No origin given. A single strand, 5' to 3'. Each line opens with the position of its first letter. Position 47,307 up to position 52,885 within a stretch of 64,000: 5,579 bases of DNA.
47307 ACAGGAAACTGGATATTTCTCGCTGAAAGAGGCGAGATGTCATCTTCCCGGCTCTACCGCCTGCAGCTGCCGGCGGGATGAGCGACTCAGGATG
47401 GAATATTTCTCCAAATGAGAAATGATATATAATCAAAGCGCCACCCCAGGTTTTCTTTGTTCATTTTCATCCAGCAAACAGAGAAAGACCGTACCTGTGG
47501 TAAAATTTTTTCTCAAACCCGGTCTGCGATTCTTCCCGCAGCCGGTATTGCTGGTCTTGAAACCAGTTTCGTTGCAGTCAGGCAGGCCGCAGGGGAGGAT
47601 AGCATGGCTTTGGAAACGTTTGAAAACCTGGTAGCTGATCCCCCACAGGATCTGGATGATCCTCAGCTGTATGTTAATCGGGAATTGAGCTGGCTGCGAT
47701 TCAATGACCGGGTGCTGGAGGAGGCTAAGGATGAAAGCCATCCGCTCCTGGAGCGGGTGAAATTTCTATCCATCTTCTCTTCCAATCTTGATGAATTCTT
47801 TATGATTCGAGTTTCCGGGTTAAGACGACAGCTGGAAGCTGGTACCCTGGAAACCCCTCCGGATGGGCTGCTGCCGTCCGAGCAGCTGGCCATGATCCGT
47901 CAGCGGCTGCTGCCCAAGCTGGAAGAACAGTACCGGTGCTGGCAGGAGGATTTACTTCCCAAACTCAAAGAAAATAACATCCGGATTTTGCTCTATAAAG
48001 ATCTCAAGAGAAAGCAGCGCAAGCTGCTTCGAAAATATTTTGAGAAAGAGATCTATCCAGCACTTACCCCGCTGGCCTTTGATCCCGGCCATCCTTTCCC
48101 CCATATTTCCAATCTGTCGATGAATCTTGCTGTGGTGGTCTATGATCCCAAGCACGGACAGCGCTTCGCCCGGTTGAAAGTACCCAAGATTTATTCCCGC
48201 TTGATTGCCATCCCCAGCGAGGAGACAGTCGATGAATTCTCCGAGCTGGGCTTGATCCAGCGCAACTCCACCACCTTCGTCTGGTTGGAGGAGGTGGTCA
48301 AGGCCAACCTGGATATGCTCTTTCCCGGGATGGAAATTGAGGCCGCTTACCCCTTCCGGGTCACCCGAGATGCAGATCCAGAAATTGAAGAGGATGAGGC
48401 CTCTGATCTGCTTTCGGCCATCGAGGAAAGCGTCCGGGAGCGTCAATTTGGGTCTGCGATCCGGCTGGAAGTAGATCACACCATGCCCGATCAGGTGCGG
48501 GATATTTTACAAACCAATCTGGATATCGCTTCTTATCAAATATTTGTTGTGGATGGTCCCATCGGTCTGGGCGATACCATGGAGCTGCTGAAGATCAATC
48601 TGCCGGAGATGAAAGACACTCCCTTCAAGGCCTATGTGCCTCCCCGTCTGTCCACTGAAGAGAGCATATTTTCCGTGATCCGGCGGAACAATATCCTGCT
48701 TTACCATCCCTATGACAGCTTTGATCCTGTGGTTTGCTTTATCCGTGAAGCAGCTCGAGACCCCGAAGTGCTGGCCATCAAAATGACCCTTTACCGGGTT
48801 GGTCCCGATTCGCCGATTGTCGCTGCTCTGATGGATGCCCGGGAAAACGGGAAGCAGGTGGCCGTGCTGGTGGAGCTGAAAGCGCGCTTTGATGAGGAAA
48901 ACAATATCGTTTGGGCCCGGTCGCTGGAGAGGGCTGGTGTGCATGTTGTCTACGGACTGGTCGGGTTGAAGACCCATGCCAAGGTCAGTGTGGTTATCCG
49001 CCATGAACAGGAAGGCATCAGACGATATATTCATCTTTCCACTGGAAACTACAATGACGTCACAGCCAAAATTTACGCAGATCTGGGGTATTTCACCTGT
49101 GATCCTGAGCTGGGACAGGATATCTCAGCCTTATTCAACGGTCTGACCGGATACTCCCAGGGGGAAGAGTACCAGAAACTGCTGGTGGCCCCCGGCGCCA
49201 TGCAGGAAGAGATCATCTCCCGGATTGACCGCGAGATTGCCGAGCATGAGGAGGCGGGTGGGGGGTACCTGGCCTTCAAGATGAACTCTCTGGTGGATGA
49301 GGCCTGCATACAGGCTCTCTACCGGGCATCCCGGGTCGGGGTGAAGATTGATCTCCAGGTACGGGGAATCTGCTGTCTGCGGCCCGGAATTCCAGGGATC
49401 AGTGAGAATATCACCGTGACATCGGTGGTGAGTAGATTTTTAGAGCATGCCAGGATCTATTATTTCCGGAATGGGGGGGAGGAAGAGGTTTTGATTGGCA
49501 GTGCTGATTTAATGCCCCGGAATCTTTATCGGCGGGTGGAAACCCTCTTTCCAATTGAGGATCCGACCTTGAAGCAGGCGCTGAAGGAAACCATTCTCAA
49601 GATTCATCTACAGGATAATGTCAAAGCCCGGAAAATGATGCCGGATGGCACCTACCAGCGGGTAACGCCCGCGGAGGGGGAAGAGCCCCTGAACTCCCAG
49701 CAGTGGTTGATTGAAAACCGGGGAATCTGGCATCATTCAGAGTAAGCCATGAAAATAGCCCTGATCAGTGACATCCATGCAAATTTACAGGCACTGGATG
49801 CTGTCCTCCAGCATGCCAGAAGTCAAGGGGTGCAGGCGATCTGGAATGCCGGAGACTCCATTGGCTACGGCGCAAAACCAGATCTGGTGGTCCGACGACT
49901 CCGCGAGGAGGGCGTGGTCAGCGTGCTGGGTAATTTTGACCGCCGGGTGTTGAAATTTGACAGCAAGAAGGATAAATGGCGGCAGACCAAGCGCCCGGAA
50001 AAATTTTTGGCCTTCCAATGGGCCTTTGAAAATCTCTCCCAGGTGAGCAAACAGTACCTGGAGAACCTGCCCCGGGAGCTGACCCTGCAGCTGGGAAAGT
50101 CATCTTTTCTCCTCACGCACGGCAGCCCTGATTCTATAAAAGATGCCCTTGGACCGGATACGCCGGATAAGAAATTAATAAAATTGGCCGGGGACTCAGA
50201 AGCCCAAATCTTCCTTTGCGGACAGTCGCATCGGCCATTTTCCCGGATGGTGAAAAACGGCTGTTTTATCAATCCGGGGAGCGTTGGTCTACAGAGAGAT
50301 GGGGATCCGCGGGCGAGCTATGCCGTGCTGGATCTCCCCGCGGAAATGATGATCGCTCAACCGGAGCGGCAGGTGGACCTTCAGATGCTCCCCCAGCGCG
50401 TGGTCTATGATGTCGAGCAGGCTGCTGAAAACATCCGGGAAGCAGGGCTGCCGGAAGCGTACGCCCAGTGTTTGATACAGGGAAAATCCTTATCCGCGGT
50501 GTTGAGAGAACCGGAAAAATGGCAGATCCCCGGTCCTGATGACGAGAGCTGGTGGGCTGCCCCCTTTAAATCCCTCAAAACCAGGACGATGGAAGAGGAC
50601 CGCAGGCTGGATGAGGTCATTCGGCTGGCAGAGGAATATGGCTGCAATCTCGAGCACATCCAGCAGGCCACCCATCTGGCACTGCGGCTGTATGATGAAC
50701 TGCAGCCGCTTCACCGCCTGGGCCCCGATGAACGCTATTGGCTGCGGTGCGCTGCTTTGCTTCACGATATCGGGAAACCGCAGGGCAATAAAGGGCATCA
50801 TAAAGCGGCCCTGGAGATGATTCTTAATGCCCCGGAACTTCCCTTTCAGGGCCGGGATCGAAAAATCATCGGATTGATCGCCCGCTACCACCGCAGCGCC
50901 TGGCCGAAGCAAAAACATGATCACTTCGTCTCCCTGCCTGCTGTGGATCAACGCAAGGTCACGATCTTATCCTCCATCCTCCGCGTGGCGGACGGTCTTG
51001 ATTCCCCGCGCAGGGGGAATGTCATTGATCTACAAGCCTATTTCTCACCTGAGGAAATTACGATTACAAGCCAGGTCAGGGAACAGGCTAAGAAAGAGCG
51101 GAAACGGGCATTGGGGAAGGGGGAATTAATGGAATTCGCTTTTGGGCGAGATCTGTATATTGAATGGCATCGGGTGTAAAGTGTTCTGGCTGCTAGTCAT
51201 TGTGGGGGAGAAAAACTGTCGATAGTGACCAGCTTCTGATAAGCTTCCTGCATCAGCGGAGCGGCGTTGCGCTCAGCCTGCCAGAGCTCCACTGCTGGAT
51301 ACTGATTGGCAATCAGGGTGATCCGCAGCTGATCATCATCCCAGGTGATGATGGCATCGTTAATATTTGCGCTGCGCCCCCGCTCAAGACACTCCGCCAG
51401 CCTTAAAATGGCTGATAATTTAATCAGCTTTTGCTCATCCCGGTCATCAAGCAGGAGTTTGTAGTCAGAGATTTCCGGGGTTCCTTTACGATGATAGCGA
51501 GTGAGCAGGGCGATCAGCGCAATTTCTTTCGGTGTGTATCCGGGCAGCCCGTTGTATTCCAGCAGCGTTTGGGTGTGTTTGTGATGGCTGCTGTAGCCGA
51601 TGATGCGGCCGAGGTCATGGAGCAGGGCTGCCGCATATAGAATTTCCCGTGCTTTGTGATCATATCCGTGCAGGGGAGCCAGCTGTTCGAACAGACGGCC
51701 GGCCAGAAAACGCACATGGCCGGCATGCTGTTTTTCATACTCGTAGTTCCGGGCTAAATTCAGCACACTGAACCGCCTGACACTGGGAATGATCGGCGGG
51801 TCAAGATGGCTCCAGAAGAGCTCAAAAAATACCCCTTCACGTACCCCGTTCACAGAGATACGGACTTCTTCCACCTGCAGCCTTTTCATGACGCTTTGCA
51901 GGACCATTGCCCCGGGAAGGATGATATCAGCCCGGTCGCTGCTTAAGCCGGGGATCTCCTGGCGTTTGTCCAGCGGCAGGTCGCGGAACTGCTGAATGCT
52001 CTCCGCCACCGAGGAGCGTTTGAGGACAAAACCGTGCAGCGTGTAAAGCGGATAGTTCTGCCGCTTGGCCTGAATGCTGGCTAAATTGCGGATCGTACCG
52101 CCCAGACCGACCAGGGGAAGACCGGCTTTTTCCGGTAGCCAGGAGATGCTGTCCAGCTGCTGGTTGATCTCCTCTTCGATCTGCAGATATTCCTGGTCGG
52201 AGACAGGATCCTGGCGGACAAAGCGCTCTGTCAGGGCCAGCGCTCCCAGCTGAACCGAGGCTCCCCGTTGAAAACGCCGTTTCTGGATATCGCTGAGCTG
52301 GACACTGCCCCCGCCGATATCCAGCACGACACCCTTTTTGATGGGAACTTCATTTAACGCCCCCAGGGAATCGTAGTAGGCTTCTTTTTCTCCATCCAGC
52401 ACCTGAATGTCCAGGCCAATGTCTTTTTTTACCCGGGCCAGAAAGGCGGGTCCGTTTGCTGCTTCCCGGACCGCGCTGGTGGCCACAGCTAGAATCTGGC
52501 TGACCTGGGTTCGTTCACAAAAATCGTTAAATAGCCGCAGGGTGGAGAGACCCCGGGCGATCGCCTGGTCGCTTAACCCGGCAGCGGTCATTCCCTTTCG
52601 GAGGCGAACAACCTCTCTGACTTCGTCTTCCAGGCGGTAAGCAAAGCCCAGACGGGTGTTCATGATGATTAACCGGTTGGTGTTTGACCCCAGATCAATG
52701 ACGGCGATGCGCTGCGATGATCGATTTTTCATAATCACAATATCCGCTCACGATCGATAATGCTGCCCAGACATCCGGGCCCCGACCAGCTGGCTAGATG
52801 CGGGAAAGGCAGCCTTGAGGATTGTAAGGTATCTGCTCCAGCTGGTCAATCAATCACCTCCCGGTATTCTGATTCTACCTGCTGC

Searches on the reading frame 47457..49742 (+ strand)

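Call 31: search_protein_families(library=pfam, proteins=[window:47457-49742:+], max_evalue=0.0001)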
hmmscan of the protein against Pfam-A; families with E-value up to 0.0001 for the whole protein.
window:47457-49742:+ (762 aa): 5 families
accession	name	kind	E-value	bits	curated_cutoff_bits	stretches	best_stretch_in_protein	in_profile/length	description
PF17941.7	PP_kinase_C_1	-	7.6e-75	250.5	25.7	1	403-568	1-166/167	Polyphosphate kinase C-terminal domain 1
PF13090.12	PP_kinase_C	-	8.6e-67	224.3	25.8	1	575-748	1-172/172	Polyphosphate kinase C-terminal domain 2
PF02503.22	PP_kinase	-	6.9e-63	212.1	31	1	186-377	1-183/183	Polyphosphate kinase middle domain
PF13089.11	PP_kinase_N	-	9e-42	142.2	23.8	1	72-177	1-106/107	Polyphosphate kinase N-terminal domain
PF13091.12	PLDc_2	-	6.4e-10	39.4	27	0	441-532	12-100/132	PLD-like domain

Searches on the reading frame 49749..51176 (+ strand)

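Call 31: search_protein_families(library=pfam, proteins=[window:49749-51176:+], max_evalue=0.0001)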
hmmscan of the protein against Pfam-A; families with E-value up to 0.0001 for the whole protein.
window:49749-51176:+ (476 aa): 4 families
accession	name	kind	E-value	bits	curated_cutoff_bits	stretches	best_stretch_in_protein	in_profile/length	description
PF12850.12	Metallophos_2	-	2.5e-27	96.2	27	1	1-196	1-151/154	Calcineurin-like phosphoesterase superfamily domain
PF21447.3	Ppx-GppA_III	-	2.5e-13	50.7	27.3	1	288-429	4-144/177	Ppx/GppA phosphatase, domain III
PF01966.28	HD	-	3.9e-11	43.7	22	1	301-418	2-114/116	HD domain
PF00149.33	Metallophos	-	6e-10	40.3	21.5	1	1-129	1-122/191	Calcineurin-like phosphoesterase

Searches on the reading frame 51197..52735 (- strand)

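Call 31: search_protein_families(library=pfam, proteins=[window:51197-52735:-], max_evalue=0.0001)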
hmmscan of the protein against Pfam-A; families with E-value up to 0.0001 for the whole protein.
window:51197-52735:- (512 aa): 3 families
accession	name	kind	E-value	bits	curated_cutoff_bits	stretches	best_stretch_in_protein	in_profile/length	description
PF02541.22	Ppx-GppA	-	1.2e-57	196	27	1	40-307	17-282/285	Ppx/GppA phosphatase family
PF21447.3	Ppx-GppA_III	-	1.1e-28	100.7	27.3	1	319-475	1-157/177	Ppx/GppA phosphatase, domain III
PF01966.28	HD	-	2.2e-06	28.4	22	1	337-433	4-111/116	HD domain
